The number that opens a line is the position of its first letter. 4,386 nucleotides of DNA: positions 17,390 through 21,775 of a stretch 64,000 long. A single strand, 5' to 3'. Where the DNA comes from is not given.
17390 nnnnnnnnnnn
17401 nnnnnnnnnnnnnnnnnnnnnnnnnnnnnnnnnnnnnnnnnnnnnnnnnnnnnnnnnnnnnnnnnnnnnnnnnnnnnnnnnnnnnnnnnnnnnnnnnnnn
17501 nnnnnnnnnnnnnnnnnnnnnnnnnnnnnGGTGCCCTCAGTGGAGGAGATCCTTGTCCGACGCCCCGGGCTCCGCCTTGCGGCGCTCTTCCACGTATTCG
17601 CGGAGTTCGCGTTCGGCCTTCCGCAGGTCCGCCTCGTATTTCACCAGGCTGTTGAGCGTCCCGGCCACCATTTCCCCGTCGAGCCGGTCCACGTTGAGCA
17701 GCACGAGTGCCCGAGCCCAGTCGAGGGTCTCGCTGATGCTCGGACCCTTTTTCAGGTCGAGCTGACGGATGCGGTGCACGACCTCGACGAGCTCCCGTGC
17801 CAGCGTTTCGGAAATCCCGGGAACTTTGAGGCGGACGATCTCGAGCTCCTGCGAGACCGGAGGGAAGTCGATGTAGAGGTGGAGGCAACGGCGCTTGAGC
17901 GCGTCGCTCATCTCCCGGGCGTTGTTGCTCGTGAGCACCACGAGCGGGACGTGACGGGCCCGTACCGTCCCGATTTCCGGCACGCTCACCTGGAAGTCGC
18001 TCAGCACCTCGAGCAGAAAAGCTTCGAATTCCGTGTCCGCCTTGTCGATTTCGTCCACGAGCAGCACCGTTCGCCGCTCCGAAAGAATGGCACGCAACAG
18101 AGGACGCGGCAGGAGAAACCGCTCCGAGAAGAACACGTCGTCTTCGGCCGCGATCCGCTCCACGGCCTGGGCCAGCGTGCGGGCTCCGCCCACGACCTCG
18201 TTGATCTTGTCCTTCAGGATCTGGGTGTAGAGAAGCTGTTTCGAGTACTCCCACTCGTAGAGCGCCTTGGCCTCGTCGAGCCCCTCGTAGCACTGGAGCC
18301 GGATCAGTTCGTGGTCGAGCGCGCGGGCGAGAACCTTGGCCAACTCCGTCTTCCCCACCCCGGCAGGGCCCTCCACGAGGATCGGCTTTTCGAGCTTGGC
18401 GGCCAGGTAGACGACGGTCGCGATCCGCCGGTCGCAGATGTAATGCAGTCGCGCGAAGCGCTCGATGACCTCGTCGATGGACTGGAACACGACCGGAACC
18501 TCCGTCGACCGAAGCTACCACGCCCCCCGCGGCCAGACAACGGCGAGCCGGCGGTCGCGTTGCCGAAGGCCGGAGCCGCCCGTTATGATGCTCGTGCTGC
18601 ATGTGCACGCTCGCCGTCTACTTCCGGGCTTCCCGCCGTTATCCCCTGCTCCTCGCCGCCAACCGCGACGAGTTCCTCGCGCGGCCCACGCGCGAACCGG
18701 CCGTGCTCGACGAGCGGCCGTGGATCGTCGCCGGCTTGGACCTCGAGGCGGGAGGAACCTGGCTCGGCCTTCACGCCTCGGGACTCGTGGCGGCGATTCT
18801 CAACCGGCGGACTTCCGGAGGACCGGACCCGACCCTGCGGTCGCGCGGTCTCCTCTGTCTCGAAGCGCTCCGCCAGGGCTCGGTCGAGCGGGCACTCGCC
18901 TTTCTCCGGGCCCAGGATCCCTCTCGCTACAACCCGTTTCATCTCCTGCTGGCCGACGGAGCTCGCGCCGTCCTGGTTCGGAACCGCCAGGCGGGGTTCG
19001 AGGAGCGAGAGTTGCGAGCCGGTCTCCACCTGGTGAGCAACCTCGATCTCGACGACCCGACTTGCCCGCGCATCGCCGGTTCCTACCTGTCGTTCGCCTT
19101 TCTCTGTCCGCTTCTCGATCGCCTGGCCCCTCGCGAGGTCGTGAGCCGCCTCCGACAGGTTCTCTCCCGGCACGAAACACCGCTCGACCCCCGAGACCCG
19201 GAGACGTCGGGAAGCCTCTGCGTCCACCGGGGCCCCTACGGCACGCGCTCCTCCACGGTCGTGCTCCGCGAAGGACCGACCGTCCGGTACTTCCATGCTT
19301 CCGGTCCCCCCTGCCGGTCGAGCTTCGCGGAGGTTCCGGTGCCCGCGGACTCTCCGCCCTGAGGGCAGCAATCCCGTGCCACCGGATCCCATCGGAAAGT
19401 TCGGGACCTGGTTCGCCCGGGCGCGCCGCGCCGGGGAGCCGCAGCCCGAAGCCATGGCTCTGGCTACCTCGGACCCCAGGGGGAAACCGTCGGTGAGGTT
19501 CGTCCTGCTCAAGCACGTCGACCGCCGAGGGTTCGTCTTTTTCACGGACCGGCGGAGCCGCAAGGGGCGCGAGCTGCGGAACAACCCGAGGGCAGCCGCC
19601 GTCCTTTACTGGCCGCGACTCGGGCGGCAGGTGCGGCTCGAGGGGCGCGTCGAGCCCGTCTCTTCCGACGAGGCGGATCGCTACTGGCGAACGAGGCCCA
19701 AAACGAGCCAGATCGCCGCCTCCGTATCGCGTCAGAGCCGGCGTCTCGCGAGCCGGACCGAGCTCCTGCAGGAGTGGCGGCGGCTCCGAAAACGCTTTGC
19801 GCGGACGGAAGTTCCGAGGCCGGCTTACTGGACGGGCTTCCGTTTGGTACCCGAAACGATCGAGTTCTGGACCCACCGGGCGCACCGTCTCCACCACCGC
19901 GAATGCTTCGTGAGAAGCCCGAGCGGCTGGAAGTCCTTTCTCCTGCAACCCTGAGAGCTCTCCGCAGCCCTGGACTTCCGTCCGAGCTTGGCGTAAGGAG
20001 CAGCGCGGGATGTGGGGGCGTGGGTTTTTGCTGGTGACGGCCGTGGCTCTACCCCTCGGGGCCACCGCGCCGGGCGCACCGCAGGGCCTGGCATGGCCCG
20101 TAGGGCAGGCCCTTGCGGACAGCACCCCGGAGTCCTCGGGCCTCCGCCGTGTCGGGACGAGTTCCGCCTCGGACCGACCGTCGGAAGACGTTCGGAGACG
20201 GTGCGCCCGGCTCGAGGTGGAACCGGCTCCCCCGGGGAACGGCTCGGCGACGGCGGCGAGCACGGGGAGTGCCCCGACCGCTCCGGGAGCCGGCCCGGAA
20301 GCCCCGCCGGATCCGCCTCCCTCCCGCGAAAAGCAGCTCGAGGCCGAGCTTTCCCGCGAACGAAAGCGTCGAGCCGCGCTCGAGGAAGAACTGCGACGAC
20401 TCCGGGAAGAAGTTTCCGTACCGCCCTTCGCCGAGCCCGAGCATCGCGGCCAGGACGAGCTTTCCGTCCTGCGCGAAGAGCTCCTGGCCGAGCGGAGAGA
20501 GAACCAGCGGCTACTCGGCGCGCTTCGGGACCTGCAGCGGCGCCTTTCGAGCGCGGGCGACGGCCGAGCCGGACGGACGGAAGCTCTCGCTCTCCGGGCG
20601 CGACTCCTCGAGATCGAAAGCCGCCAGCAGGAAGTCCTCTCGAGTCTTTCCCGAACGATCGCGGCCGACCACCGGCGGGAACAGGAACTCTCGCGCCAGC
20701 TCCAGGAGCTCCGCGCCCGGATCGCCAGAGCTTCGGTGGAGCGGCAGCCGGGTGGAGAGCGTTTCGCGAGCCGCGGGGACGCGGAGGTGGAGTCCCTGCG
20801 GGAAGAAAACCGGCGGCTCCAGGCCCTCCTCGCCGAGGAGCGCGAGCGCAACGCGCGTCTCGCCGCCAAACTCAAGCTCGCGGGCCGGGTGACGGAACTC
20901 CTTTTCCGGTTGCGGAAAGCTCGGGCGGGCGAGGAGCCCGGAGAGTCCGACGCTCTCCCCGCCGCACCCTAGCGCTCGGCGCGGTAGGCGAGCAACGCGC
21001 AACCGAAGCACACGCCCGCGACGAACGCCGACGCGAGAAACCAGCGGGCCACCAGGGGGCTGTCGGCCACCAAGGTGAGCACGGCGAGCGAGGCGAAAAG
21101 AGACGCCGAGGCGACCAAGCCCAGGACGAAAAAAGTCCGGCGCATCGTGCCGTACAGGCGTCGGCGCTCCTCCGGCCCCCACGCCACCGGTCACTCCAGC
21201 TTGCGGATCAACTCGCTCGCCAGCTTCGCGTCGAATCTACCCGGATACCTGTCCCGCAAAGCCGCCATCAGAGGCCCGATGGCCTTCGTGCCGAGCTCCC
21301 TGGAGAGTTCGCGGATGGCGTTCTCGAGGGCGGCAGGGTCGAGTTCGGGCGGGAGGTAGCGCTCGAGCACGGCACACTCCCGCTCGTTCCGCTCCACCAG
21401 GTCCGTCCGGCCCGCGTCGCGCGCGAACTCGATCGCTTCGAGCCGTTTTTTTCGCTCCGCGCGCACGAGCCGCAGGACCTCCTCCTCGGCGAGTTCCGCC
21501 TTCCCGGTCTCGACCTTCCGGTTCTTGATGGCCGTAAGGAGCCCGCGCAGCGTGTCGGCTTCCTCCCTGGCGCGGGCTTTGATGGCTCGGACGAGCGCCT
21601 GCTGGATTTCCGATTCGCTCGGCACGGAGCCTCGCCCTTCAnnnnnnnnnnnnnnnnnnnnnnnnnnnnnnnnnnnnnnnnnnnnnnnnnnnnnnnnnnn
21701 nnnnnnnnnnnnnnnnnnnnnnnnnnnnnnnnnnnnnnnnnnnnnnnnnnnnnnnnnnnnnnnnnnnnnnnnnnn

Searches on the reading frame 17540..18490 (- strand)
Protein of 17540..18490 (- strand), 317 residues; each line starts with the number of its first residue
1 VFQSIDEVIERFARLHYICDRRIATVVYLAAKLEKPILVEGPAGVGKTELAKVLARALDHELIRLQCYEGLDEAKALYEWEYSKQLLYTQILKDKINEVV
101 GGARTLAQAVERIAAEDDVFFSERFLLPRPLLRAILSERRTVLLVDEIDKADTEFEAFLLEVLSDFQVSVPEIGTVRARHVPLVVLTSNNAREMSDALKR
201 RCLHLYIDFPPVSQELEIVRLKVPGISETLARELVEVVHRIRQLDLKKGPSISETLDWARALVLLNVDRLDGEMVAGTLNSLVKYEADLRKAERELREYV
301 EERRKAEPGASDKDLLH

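Call 15: search_protein_families(library=pfam, proteins=[window:17540-18490:-], max_evalue=0.001)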
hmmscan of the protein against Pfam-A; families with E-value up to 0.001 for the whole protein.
window:17540-18490:- (317 aa): 13 families
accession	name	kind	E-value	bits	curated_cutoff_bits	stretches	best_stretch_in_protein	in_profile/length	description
PF07728.20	AAA_5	-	1.1e-11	45.3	22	1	37-202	2-139/139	AAA domain (dynein-related subfamily)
PF00004.35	AAA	-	5.1e-10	40.4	21.2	1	37-202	1-123/131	ATPase family associated with various cellular activities (AAA)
PF07724.20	AAA_2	-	1.5e-09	38.6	27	1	37-196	6-131/166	AAA domain (Cdc48 subfamily)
PF07726.17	AAA_3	-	4.9e-08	33.4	27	0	37-68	2-33/131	ATPase family associated with various cellular activities (AAA)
PF13191.12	AAA_16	-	6.8e-08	33.6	32.6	1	36-164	26-157/167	AAA ATPase domain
PF13401.12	AAA_22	-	2.5e-07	31.5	27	1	35-169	6-117/130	AAA domain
PF05496.18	RuvB_N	-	6.7e-06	26.4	27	0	37-62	36-61/159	Holliday junction DNA helicase RuvB P-loop domain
PF13604.12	AAA_30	-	1.2e-05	25.5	27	1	29-174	13-123/191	AAA domain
PF00158.32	Sigma54_activat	-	5.7e-05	23.3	20.2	0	26-57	14-45/168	Sigma-54 interaction domain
PF13238.12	AAA_18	-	0.00015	22.7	29.4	0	37-80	1-41/128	AAA domain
PF05729.18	NACHT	-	0.00016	22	26.7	0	36-60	2-26/167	NACHT domain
PF01637.24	ATPase_2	-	0.00023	21.5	33.2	1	32-192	18-160/225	ATPase domain predominantly from Archaea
PF12774.13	AAA_6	-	0.00031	20.3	25.2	1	29-73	27-71/327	Hydrolytic ATP binding site of dynein motor region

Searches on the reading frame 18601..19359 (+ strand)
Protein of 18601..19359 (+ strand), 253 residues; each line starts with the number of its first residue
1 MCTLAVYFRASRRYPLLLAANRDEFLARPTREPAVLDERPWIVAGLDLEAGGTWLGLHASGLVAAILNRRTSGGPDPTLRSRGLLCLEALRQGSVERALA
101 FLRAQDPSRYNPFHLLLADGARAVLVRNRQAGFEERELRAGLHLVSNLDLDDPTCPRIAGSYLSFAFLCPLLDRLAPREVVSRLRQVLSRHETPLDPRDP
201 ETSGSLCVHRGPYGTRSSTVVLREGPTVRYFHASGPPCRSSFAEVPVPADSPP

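Call 15: search_protein_families(library=pfam, proteins=[window:18601-19359:+], max_evalue=0.001)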
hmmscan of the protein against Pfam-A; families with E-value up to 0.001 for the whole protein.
window:18601-19359:+ (253 aa): 1 family
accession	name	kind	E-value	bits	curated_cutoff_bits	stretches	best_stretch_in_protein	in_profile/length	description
PF05742.17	TANGO2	-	1.6e-36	127.2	22.6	1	1-223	1-242/257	Transport and Golgi organisation 2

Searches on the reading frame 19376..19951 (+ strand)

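Call 63: search_protein_families(library=pfam, proteins=[window:19376-19951:+], max_evalue=0.01)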
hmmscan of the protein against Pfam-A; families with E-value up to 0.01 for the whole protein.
window:19376-19951:+ (192 aa): 3 families
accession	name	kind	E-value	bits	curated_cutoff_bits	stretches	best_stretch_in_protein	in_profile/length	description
PF01243.27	PNPOx_N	-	1.4e-24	87.2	28.1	1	19-133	7-112/120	Pyridoxamine 5'-phosphate oxidase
PF10590.14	PNP_phzG_C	-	2.2e-14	53.5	27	1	152-192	1-42/42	Pyridoxine 5'-phosphate oxidase C-terminal dimerisation region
PF12766.13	Pyridox_oxase_2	-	5.4e-09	37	26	1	20-93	17-97/100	Pyridoxamine 5'-phosphate oxidase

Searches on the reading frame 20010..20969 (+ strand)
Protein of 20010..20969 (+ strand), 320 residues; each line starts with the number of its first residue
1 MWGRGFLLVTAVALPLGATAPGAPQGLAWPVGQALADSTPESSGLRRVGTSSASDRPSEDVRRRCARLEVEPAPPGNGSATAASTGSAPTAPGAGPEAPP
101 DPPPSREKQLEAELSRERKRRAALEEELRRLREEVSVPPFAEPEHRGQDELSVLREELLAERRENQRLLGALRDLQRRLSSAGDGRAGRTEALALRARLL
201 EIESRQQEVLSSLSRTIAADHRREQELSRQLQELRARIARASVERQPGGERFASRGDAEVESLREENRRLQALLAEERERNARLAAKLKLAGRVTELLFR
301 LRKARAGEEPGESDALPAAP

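Call 15: search_protein_families(library=pfam, proteins=[window:20010-20969:+], max_evalue=0.001)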
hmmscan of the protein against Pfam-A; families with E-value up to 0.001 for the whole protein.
window:20010-20969:+ (320 aa): 1 family
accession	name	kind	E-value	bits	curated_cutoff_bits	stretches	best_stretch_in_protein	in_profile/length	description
PF07544.18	Med9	-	0.001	19.6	26.9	1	213-278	9-77/80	RNA polymerase II transcription mediator complex subunit 9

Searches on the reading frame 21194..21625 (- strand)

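Call 63: search_protein_families(library=pfam, proteins=[window:21194-21625:-], max_evalue=0.01)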
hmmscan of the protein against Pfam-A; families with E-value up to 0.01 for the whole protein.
window:21194-21625:- (144 aa): 1 family
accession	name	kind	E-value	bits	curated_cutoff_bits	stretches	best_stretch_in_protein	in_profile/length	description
PF09424.15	YqeY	-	3.3e-30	105.5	27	1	5-142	2-141/143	Yqey-like protein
